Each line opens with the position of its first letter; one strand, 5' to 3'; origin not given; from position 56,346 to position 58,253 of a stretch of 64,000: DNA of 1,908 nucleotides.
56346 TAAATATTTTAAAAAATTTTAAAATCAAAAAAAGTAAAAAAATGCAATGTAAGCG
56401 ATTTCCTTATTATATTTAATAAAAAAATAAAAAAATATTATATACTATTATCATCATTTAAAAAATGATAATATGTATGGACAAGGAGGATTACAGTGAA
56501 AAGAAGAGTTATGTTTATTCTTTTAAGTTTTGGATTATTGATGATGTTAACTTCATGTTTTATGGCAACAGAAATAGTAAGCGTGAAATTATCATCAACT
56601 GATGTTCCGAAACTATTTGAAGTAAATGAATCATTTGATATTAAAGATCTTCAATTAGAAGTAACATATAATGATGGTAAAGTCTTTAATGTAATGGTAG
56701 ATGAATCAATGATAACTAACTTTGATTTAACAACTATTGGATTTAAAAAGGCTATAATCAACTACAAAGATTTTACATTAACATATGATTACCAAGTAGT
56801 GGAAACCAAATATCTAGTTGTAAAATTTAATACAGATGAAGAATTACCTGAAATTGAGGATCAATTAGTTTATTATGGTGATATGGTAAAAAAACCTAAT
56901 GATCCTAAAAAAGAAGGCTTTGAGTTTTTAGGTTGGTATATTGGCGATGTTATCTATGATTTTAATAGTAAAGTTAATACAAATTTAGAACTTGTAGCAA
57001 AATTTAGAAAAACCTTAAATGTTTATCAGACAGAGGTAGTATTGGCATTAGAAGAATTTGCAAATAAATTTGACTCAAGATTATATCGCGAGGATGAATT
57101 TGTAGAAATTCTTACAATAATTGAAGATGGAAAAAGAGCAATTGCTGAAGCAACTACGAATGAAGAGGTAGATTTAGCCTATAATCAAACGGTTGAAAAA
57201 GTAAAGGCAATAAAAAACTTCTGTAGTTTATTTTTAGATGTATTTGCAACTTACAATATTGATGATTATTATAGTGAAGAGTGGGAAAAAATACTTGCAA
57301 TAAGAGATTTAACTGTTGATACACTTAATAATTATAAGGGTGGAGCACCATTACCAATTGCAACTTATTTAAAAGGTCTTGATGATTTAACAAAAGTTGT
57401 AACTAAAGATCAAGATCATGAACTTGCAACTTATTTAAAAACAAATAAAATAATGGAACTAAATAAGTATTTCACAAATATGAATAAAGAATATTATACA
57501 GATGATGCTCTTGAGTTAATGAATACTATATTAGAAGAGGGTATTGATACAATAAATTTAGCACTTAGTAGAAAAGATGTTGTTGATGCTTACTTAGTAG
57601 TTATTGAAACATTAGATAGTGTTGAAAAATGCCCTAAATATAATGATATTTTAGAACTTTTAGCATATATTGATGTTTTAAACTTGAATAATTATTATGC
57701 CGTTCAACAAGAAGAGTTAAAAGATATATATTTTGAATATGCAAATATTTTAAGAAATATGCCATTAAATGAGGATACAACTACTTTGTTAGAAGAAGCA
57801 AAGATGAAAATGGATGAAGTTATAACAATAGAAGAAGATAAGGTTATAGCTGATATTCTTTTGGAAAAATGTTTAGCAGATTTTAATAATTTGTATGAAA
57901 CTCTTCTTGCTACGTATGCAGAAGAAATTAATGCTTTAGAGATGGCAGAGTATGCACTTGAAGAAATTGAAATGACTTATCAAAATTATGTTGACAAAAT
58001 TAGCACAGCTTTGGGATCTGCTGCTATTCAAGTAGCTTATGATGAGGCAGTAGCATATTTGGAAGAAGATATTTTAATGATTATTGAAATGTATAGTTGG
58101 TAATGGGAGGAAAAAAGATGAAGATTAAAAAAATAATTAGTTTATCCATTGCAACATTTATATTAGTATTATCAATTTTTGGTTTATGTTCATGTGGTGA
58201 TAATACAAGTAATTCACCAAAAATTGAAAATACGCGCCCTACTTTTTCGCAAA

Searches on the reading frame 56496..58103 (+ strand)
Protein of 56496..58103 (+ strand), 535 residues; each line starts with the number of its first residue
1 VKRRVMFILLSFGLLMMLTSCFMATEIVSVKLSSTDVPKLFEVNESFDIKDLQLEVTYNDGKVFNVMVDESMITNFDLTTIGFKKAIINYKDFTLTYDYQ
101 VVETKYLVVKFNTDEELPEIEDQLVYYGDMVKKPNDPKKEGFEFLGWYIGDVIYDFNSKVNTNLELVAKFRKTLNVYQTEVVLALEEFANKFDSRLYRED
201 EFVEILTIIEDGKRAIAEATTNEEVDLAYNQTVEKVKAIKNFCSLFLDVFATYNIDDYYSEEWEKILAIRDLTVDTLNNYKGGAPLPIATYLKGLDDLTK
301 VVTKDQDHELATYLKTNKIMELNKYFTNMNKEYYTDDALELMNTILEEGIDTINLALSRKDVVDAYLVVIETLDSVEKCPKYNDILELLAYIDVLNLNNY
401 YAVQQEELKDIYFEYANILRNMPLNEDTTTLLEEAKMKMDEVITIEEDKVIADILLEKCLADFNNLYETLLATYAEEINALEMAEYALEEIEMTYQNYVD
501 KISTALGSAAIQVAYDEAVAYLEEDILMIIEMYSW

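Call 23: search_protein_families(library=pfam, proteins=[window:56496-58103:+], max_evalue=0.001)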
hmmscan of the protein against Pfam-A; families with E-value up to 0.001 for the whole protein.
window:56496-58103:+ (535 aa): 2 families
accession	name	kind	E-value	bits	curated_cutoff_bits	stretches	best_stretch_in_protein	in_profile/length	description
PF09479.16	Flg_new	-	1.4e-09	38.4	27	1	109-169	3-65/65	Listeria-Bacteroides repeat domain (List_Bact_rpt)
PF07564.17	DUF1542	-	0.00064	20.1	24.3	0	208-240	41-73/77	Domain of Unknown Function (DUF1542)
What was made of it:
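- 56496..58103 (+): Upstream 535-aa lipoprotein (one Flg_new domain plus a long helical region). Probably co-transcribed, and a possible accessory partner. Pfam (call 23).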
